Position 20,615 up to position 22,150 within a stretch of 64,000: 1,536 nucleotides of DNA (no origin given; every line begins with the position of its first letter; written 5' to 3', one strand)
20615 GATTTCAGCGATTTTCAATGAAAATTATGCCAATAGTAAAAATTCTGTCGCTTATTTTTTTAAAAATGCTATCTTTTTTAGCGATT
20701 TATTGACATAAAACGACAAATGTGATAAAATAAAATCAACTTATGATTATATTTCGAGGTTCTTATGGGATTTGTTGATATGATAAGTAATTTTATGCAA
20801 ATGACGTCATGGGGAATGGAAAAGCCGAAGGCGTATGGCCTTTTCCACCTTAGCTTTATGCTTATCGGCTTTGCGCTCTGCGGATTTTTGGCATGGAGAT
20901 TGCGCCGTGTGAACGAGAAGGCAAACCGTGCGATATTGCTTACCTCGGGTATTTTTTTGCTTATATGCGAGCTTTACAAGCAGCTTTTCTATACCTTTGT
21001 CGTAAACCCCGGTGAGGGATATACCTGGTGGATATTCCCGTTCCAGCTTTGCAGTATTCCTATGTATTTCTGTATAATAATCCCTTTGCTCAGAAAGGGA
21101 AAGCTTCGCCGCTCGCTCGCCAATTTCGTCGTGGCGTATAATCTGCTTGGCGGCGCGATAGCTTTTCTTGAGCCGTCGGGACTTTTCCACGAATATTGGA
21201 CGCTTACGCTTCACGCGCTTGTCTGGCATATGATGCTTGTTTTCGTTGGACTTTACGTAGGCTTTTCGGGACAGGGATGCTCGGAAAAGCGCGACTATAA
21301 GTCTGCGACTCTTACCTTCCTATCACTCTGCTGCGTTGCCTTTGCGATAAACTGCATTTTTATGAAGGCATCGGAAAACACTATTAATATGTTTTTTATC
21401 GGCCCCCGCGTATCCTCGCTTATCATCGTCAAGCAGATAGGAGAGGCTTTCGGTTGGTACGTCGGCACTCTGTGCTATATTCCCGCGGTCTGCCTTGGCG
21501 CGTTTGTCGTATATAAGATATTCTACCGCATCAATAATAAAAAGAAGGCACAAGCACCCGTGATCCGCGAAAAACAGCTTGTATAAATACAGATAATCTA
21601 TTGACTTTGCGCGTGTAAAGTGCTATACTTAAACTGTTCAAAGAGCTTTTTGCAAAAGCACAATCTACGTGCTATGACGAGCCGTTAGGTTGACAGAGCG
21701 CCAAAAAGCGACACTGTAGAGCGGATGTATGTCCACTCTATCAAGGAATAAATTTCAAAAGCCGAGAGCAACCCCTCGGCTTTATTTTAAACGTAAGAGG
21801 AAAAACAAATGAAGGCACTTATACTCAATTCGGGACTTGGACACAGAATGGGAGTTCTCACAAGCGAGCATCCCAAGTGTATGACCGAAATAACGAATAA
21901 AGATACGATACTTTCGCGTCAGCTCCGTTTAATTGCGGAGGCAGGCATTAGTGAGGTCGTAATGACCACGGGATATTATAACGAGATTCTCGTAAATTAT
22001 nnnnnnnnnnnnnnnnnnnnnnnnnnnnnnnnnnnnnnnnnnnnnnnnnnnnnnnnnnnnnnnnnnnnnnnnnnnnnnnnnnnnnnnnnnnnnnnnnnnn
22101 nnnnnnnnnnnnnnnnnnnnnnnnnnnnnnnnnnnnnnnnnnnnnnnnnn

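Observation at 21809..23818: Triple fusion protein: LicC/PntC-like nucleotidyltransferase + HxGH cytidylyltransferase + PEP mutase in one 669-aa polypeptide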

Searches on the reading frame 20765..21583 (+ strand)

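Call 6: search_protein_families(library=pfam, proteins=[window:20765-21583:+], max_evalue=0.001)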
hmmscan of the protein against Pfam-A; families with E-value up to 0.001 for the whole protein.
window:20765-21583:+ (273 aa): 1 family
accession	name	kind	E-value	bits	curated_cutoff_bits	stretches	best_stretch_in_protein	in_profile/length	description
PF14808.11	TMEM164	-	4.6e-19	69.2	25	1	24-244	2-210/217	TMEM164 family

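Call 7: search_protein_families(library=ncbifam, proteins=[window:20765-21583:+], max_evalue=0.001)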
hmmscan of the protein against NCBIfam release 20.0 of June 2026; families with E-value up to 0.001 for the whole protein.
window:20765-21583:+ (273 aa): 0 families

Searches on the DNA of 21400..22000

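Call 72: search_rna_families(source=window, start=21400, end=22000, threshold=evalue, max_evalue=10, show_alignments=2)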
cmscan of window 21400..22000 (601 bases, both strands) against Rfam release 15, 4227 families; matches with E-value up to 10: 1.
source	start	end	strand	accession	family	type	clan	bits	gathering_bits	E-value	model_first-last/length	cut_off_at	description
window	21753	21933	-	RF01808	MicX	Gene; sRNA;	-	11.2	75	9.3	1-194/194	no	MicX Vibrio cholerae sRNA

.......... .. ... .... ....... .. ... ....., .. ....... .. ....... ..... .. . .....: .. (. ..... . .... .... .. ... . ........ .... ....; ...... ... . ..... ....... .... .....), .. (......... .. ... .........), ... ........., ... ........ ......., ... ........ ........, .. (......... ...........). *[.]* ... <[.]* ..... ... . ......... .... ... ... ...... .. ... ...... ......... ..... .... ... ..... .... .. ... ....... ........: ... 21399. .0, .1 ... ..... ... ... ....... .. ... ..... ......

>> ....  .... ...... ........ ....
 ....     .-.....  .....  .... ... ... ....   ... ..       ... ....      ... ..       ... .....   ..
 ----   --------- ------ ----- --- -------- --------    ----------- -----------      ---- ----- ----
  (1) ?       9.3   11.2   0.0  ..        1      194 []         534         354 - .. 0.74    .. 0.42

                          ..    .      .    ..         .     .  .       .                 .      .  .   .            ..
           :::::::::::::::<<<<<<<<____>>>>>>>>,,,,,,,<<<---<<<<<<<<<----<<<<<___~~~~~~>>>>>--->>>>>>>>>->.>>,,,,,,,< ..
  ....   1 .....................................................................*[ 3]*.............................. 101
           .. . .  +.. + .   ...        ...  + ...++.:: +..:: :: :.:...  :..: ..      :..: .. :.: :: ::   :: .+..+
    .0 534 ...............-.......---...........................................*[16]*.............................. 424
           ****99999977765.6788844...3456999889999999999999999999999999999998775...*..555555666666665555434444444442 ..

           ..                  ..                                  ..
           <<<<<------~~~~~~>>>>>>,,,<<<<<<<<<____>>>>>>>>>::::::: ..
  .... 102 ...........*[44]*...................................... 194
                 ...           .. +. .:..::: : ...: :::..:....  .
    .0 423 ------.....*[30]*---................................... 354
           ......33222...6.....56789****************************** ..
